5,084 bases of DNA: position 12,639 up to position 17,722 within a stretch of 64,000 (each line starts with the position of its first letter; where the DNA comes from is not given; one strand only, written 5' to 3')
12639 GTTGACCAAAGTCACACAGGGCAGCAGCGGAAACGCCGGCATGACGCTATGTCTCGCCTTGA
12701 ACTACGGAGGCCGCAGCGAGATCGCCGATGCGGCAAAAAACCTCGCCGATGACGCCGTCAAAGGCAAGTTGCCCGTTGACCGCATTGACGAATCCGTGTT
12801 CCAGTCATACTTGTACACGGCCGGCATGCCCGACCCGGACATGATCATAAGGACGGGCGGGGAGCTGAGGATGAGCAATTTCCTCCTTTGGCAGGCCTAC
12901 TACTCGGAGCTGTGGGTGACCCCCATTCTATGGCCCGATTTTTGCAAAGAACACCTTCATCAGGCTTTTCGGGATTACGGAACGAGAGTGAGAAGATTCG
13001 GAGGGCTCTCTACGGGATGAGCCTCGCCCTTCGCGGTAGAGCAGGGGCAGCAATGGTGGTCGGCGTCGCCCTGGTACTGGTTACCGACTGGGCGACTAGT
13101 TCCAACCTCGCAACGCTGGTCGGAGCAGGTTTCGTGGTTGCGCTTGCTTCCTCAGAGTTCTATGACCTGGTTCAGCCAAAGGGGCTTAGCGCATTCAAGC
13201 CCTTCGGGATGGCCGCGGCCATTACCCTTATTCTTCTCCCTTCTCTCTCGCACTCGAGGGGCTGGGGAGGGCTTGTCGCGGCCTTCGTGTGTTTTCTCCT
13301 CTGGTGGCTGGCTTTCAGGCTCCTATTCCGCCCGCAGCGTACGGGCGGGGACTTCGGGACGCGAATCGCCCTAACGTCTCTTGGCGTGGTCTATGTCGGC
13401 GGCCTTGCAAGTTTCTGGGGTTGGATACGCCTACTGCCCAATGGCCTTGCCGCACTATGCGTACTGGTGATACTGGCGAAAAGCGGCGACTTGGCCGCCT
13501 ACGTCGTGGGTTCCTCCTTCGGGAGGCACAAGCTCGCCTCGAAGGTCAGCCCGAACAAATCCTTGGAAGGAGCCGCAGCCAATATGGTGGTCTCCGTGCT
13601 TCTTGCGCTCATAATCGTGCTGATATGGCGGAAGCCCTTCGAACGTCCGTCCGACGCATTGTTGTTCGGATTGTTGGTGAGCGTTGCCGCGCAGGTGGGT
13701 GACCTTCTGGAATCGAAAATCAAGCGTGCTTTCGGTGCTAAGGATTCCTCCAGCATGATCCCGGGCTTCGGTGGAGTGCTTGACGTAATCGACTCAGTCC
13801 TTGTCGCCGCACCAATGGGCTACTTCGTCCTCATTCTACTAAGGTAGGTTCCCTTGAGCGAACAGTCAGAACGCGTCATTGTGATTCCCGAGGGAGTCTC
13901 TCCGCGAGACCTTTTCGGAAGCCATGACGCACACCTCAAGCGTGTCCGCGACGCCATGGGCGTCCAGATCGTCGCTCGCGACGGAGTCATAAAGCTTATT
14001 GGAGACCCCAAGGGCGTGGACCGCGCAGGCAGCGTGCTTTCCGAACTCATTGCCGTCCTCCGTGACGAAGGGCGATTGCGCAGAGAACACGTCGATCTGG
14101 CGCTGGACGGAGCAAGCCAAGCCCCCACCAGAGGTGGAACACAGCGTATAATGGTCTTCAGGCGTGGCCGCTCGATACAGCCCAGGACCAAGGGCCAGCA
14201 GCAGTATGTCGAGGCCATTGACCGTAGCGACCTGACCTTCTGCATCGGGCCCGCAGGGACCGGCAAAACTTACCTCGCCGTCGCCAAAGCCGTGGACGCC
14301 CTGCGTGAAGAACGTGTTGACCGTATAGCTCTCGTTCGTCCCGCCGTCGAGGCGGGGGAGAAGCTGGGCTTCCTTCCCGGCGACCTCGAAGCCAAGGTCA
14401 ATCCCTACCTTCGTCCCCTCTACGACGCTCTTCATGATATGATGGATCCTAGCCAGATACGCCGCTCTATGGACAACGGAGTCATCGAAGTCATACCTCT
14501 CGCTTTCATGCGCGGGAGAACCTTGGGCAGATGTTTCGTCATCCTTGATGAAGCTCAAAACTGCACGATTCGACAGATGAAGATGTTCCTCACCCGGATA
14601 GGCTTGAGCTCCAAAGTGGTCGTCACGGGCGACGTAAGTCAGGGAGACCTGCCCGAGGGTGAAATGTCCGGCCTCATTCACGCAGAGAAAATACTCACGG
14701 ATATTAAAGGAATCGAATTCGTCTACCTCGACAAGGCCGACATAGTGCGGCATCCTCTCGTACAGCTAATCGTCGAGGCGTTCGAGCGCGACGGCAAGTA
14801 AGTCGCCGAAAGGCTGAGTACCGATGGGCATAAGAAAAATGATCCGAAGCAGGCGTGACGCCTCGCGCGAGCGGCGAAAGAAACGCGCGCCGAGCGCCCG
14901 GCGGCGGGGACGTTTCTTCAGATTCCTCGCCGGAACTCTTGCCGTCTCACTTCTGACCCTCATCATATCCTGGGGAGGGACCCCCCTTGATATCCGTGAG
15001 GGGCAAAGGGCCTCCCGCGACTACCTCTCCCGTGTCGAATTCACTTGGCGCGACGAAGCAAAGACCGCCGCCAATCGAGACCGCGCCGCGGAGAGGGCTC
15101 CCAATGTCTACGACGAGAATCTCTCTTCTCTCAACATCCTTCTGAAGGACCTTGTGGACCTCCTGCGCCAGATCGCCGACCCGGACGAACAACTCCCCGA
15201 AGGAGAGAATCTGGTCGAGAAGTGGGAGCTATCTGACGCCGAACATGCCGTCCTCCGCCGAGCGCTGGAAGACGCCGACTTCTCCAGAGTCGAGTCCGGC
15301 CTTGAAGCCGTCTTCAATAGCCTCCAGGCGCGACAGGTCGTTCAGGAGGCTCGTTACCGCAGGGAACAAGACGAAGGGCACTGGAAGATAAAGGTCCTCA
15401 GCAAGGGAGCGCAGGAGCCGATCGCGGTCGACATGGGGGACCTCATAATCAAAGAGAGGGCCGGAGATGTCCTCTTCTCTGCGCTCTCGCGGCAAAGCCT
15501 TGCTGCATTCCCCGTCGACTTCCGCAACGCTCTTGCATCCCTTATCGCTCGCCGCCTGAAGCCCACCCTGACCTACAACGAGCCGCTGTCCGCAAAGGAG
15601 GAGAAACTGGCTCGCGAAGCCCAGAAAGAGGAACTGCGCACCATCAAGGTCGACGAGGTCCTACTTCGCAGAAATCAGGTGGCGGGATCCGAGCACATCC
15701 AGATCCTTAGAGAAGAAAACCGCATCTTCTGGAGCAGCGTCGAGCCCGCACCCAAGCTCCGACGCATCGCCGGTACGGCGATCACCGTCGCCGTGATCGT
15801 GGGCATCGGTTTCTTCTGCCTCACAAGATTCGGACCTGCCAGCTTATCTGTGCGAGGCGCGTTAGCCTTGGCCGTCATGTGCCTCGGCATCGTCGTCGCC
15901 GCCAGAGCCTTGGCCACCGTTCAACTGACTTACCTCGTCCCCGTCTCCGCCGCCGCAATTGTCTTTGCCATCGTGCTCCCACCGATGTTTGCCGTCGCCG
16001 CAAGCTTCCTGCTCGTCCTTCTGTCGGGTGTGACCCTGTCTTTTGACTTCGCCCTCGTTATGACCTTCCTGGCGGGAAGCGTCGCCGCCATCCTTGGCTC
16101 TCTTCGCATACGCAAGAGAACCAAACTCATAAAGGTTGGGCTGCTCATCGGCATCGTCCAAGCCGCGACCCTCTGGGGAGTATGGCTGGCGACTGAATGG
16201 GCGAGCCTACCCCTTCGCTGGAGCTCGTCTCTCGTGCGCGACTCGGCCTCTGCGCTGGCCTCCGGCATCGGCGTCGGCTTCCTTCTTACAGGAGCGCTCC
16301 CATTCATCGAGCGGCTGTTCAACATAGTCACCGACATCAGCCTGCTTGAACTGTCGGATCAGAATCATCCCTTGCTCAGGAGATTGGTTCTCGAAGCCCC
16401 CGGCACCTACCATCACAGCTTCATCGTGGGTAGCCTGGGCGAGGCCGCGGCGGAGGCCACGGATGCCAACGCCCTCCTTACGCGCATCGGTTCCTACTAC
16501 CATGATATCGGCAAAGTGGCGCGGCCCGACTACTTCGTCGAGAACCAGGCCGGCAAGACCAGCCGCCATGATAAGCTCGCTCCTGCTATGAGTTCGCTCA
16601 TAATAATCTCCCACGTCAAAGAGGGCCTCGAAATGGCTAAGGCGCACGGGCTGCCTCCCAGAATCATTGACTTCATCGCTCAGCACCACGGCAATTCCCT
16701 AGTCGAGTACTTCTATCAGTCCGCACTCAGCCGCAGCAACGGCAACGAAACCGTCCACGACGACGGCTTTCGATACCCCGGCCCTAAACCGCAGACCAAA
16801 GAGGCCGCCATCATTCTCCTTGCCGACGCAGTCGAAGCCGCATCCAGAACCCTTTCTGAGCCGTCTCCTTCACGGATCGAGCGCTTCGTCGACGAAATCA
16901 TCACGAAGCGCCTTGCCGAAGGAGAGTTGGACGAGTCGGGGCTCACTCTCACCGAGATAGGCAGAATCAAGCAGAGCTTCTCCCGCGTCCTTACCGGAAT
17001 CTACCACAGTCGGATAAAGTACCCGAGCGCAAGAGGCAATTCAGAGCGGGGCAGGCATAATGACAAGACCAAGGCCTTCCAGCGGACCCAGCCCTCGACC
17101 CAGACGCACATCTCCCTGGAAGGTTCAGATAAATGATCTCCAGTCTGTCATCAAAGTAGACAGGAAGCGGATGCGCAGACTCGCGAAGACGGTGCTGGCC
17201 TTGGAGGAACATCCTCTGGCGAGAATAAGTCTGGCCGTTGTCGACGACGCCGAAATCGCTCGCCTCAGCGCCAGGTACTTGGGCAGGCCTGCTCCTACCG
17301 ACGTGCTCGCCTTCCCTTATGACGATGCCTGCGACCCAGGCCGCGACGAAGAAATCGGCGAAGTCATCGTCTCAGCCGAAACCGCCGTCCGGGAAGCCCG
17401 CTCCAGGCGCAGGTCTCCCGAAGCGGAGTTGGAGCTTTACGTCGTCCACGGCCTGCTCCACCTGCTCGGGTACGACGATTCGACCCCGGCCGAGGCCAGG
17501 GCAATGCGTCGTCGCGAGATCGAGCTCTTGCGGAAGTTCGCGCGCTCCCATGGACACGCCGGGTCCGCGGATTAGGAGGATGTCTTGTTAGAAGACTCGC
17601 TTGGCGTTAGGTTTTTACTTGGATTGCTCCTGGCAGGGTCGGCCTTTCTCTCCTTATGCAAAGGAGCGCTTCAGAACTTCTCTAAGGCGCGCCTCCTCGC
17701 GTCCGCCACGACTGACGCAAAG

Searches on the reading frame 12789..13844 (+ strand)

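Call 39: search_protein_families(library=pfam, max_evalue=0.00001, proteins=[window:12789-13844:+])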
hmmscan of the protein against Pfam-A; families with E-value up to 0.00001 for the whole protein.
window:12789-13844:+ (352 aa): 1 family
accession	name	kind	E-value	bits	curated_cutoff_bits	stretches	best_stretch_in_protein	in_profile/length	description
PF01148.25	CTP_transf_1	-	1.3e-48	166.6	24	1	90-348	8-261/264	Cytidylyltransferase family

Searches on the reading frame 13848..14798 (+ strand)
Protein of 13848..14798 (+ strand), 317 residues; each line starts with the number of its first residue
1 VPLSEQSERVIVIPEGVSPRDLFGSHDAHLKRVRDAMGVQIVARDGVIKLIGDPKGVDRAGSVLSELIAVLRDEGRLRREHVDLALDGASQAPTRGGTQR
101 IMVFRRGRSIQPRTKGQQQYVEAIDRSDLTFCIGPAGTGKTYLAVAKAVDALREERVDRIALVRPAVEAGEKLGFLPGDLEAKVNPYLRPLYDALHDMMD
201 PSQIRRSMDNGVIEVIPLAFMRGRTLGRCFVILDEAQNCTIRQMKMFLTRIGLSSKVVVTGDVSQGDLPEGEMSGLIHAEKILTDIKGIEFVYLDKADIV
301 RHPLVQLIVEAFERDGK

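Call 39: search_protein_families(library=pfam, max_evalue=0.00001, proteins=[window:13848-14798:+])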
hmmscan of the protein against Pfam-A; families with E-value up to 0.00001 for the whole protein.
window:13848-14798:+ (317 aa): 3 families
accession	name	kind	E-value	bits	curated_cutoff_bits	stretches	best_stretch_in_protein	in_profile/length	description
PF02562.22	PhoH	-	6.1e-92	307.2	27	1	110-313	2-205/205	PhoH-like protein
PF13604.12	AAA_30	-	3.5e-08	33.9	27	1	115-265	4-127/191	AAA domain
PF13245.12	AAA_19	-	3.2e-07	31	25.1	1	117-265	1-128/134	AAA domain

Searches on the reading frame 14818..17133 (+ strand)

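Call 40: search_protein_families(library=pfam, max_evalue=0.00001, proteins=[window:14818-17133:+])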
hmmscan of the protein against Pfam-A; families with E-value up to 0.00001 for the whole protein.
window:14818-17133:+ (772 aa): 3 families
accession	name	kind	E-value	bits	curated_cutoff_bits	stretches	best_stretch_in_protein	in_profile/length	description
PF07698.17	7TM-7TMR_HD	-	2.5e-22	80.2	29.4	1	316-505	3-190/190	7TM receptor with intracellular HD hydrolase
PF07697.16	7TMR-HDED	-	2.3e-18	67.5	27.6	1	61-299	2-219/224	7TM-HD extracellular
PF01966.28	HD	-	1.2e-15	58.2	22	1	530-674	1-115/116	HD domain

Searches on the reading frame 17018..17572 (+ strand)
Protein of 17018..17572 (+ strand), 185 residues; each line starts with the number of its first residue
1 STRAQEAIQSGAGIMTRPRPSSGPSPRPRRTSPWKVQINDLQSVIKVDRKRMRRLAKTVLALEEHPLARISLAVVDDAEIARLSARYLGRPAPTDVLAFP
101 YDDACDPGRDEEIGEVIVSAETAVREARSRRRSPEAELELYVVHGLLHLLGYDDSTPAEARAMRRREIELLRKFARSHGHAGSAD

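Call 40: search_protein_families(library=pfam, max_evalue=0.00001, proteins=[window:17018-17572:+])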
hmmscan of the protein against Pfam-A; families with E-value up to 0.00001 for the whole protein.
window:17018-17572:+ (185 aa): 1 family
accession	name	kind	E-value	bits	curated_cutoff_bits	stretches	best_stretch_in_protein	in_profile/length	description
PF02130.23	YbeY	-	2.6e-30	105.4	25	1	50-173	9-128/129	Endoribonuclease YbeY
